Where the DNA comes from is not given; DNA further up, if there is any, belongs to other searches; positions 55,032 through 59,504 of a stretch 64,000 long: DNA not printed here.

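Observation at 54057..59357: Mre11/SbcD-like nuclease paired with a 1391-aa ParB + PLP-aminotransferase + novel-repeat giant protein in place of Rad50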

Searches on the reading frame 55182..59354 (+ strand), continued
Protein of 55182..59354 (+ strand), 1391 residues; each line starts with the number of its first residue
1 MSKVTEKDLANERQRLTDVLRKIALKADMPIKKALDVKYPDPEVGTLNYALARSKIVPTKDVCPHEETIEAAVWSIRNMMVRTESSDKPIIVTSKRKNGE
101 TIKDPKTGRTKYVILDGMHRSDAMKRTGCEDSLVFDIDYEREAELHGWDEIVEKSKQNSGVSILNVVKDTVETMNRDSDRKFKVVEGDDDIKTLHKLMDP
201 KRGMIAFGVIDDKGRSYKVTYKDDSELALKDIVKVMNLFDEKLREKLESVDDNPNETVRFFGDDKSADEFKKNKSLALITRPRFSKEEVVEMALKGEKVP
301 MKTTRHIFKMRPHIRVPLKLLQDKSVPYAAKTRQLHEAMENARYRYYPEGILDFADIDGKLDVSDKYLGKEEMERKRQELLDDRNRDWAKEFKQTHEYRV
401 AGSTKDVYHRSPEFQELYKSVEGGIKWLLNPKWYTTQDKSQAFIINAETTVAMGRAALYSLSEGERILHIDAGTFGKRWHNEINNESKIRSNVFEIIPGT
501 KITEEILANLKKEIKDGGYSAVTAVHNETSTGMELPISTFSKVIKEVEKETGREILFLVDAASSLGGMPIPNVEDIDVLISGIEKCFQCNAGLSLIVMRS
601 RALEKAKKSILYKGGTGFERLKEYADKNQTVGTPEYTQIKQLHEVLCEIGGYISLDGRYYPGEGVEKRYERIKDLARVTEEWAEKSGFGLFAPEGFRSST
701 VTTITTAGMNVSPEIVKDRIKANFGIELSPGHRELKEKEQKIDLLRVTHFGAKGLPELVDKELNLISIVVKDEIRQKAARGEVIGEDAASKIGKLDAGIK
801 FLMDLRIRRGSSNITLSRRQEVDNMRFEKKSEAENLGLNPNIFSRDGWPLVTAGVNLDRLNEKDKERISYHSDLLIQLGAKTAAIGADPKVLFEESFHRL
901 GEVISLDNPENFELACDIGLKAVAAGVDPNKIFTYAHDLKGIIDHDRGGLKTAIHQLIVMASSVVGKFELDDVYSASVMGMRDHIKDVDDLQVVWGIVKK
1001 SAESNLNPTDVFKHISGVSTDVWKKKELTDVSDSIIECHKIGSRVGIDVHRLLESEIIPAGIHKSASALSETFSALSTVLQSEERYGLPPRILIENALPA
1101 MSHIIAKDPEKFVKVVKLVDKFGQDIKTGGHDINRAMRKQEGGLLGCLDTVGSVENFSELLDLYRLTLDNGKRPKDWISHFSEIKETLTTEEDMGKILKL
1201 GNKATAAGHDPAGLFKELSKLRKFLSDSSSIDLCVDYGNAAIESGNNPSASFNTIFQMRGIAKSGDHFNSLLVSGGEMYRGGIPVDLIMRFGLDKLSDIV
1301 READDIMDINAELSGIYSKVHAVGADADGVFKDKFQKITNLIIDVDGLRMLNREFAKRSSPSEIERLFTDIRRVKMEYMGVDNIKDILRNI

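Call 37: find_related_loci(query=A1, collection=metagenome_contigs, flank=10000)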
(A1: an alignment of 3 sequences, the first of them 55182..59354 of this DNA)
Query A1 (1391 aa) in metagenome_contigs; peptide patterns used: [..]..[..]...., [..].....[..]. (x = any residue, [..] = any of these).
188 stretches matched a pattern; 20 encode a relative of the query (tblastn E <= 1e-3); 20 distinct loci.
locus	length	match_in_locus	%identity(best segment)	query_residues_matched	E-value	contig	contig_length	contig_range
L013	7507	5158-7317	35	45-752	7e-113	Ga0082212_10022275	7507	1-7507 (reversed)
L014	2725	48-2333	34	43-752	2e-103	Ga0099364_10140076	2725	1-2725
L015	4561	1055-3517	31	29-806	9e-100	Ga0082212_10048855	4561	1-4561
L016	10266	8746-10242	30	43-502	8e-54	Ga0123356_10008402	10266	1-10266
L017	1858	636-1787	33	43-401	7e-41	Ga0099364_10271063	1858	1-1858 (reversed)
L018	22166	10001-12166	34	45-752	2e-105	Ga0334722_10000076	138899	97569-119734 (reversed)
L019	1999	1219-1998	30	45-293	2e-24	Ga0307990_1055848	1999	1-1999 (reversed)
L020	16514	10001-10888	26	53-356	3e-17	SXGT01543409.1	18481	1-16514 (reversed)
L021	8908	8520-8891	37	43-163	1e-13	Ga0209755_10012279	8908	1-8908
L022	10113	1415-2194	24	53-360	9e-13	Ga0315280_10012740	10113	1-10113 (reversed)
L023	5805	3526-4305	24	53-360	8e-13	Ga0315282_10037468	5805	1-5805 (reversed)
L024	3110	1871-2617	23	64-360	2e-12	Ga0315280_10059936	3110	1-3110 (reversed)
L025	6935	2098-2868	22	56-360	5e-12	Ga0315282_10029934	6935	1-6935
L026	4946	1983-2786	22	43-360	9e-12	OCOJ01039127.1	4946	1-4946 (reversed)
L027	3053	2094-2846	22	62-360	2e-11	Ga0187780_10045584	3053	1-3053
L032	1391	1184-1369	32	64-140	1e-5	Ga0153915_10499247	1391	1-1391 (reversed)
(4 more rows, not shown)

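Call 40: search_protein_families(library=pfam, proteins=[L018:177-2936:+, L018:3072-3788:+, L018:3816-4562:+, L018:4599-5918:+, L018:5928-6314:+, L018:6534-7673:+, L018:7683-9311:+, L018:9515-9937:+, L016:5058-6623:+, L016:6623-8728:+], max_evalue=0.01)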
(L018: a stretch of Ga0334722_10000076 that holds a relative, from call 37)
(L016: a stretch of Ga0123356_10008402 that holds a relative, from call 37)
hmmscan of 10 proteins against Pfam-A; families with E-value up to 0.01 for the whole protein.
L018:177-2936:+ (920 aa): 14 families
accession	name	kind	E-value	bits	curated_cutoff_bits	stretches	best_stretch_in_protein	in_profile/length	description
PF12770.12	CHAT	-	2.7e-58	198.2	24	1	649-918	3-289/289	CHAT domain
PF13424.12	TPR_12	-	1.3e-25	89.9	30.1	4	200-267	9-77/77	Tetratricopeptide repeat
PF07719.23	TPR_2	-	1.7e-20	71.8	27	0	196-224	3-31/34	Tetratricopeptide repeat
PF00515.34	TPR_1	-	5.5e-17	61.2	27.8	1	240-266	6-32/34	Tetratricopeptide repeat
PF13181.12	TPR_8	-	2.9e-14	52.4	25.7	0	241-267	7-33/34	Tetratricopeptide repeat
PF13374.12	TPR_10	-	9.4e-14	51.3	27.5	0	196-223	4-31/42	Tetratricopeptide repeat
PF13176.12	TPR_7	-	4.2e-11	42.4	27.9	0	238-270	2-34/36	Tetratricopeptide repeat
PF17874.7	TPR_MalT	-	2.9e-10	40.4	45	1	242-529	8-300/336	MalT-like TPR region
PF12862.13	ANAPC5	-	7.7e-09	35.9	23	1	205-273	9-76/91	Anaphase-promoting complex subunit 5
PF13646.12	HEAT_2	-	3.8e-07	30.7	27.7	1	8-78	5-76/88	HEAT repeats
PF13428.12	TPR_14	-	4.4e-07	30.4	23.5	0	449-473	2-26/44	Tetratricopeptide repeat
PF14559.12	TPR_19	-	0.00027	21.7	25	0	206-258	3-48/68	Tetratricopeptide repeat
PF03568.22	Peptidase_C50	-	0.002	17.8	27.8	1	697-867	235-393/395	Peptidase family C50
PF01535.26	PPR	-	0.0052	17.4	25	0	451-476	3-28/31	PPR repeat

L018:3072-3788:+ (239 aa): 4 families
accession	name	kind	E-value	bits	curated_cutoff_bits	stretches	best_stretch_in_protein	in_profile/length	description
PF25106.1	VWA_4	-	3.5e-08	33.6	27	1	14-108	2-85/169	von Willebrand factor A domain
PF00092.34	VWA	-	1.5e-05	25.7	23.8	1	13-214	1-160/174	von Willebrand factor type A domain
PF11265.14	Med25_VWA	-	0.00034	20.8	21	1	11-187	4-184/213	Mediator complex subunit 25 von Willebrand factor type A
PF13519.12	VWA_2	-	0.0011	20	27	1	14-144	1-106/107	von Willebrand factor type A domain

L018:3816-4562:+ (249 aa): 2 families
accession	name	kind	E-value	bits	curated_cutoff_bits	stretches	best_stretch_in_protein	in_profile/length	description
PF00092.34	VWA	-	0.0011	19.7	23.8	0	8-49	1-42/174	von Willebrand factor type A domain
PF13519.12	VWA_2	-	0.0053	17.8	27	0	82-140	47-106/107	von Willebrand factor type A domain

L018:4599-5918:+ (440 aa): 4 families
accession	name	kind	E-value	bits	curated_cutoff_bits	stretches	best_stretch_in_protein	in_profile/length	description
PF00069.31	Pkinase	-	1.3e-24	87.5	31.7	1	76-292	59-259/263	Protein kinase domain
PF07714.23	PK_Tyr_Ser-Thr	-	5.2e-10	39.5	23.1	1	89-293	71-257/258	Protein tyrosine and serine/threonine kinase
PF00498.31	FHA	-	0.00045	21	20.7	1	377-424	20-67/67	FHA domain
PF06293.20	Kdo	-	0.0012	18.8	21.3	1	98-189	96-181/207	Lipopolysaccharide kinase (Kdo/WaaP) family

L018:5928-6314:+ (129 aa): 0 families

L018:6534-7673:+ (380 aa): 1 family
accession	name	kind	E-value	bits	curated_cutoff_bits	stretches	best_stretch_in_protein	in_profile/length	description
PF00149.33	Metallophos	-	4.3e-12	47.3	21.5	1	88-301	2-190/191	Calcineurin-like phosphoesterase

L018:7683-9311:+ (543 aa): 0 families

L018:9515-9937:+ (141 aa): 1 family
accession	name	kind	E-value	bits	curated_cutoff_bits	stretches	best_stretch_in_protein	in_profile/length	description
PF03703.20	bPH_2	-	2.4e-13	50.6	22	1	62-134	4-76/78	Bacterial PH domain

L016:5058-6623:+ (522 aa): 6 families
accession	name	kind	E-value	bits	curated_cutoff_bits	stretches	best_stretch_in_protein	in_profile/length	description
PF00069.31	Pkinase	-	6.6e-25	88.4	31.7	1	61-299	28-258/263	Protein kinase domain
PF07714.23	PK_Tyr_Ser-Thr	-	2.5e-10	40.5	23.1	1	76-301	46-257/258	Protein tyrosine and serine/threonine kinase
PF06293.20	Kdo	-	5.4e-05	23.2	21.3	1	142-179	131-169/207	Lipopolysaccharide kinase (Kdo/WaaP) family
PF19974.5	TCAD9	-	0.00068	19.3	40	1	147-178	296-323/429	Ternary complex associated domain 9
PF01163.29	RIO1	-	0.00095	19.3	22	1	134-177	109-149/187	RIO domain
PF01636.29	APH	-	0.0016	18.7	23.2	1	137-179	157-197/239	Phosphotransferase enzyme family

L016:6623-8728:+ (702 aa): 0 families

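Call 41: search_protein_families(library=pfam, proteins=[L013:678-2249:-, L013:2246-3136:-, L013:3189-4094:-, L013:4280-4843:-, L013:364-684:-, L015:3593-4561:+, L001:43-1014:+, L001:1031-1999:+, L001:9337-9948:+, L002:2132-4171:+], max_evalue=0.01)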
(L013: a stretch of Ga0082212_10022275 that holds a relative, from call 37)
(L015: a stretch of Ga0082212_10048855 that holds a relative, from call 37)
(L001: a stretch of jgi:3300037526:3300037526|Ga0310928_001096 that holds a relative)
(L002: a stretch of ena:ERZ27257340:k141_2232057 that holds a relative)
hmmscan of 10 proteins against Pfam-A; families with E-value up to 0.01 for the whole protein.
L013:678-2249:- (523 aa): 3 families
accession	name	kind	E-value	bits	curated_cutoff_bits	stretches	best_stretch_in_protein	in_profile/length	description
PF02534.20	T4SS-DNA_transf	-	4e-43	148.4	20.1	1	19-417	1-394/468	Type IV secretory system Conjugative DNA transfer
PF12696.13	TraG-D_C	-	2e-23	83.1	22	1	328-424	1-117/126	TraM recognition site of TraD and TraG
PF10412.15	TrwB_AAD_bind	-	3e-11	43.3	20.5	1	59-408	12-326/387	Type IV secretion-system coupling protein DNA-binding domain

L013:2246-3136:- (296 aa): 0 families

L013:3189-4094:- (301 aa): 0 families

L013:4280-4843:- (187 aa): 3 families
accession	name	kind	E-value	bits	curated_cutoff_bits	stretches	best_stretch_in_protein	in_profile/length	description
PF13453.11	Zn_ribbon_TFIIB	-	8.3e-19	67.2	22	2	24-62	1-38/41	Transcription factor zinc-finger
PF23455.1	DUF7129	-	0.003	17.7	30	0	98-108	27-37/45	Domain of unknown function (DUF7129)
PF01396.24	Zn_ribbon_Top1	-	0.0078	16.4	32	0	99-109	2-12/39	Topoisomerase DNA binding C4 zinc finger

L013:364-684:- (106 aa): 1 family
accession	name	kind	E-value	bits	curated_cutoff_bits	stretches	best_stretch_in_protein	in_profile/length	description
PF02026.21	RyR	-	5.1e-36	123.2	27.4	1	16-105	1-90/91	RyR domain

L015:3593-4561:+ (323 aa): 0 families

L001:43-1014:+ (324 aa): 0 families

L001:1031-1999:+ (323 aa): 1 family
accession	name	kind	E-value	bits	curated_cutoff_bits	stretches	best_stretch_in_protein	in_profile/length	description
PF00149.33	Metallophos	-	3.6e-20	73.6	21.5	1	56-254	4-189/191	Calcineurin-like phosphoesterase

L001:9337-9948:+ (204 aa): 1 family
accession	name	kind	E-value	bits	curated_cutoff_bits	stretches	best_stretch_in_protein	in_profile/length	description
PF01060.29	TTR-52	-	0.005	17.9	24.9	0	112-154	8-51/79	Transthyretin-like family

L002:2132-4171:+ (680 aa): 0 families

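Call 44: search_protein_families(library=ncbifam, proteins=[L001:1031-1999:+, L018:6534-7673:+], max_evalue=0.001)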
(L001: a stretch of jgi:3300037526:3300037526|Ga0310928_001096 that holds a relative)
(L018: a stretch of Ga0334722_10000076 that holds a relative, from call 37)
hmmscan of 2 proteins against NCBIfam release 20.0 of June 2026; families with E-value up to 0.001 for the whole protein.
L001:1031-1999:+ (323 aa): 5 families
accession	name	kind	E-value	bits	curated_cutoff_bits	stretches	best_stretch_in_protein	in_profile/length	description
NF001204.0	PRK00166.1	equivalog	1.2e-07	31.4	176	1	55-127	3-71/276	symmetrical bis(5'-nucleosyl)-tetraphosphatase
NF007425.0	PRK09968.1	equivalog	5.5e-06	26.2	332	1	56-195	18-151/218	protein-serine/threonine phosphatase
TIGR04075.1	bacter_Pnkp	equivalog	7.1e-06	24.5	750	1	57-138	184-279/851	polynucleotide kinase-phosphatase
NF008516.0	PRK11439.1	equivalog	2.2e-05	24.5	326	1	55-125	19-83/218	protein-serine/threonine phosphatase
TIGR00668.1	apaH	equivalog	0.00075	19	222.85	0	55-108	3-56/279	bis(5'-nucleosyl)-tetraphosphatase (symmetrical) ApaH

L018:6534-7673:+ (380 aa): 0 families

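Call 63: search_protein_families(library=padloc, proteins=[window:55182-59354:+], max_evalue=0.01)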
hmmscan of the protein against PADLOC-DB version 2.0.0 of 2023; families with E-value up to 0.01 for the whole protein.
window:55182-59354:+ (1391 aa): 0 families
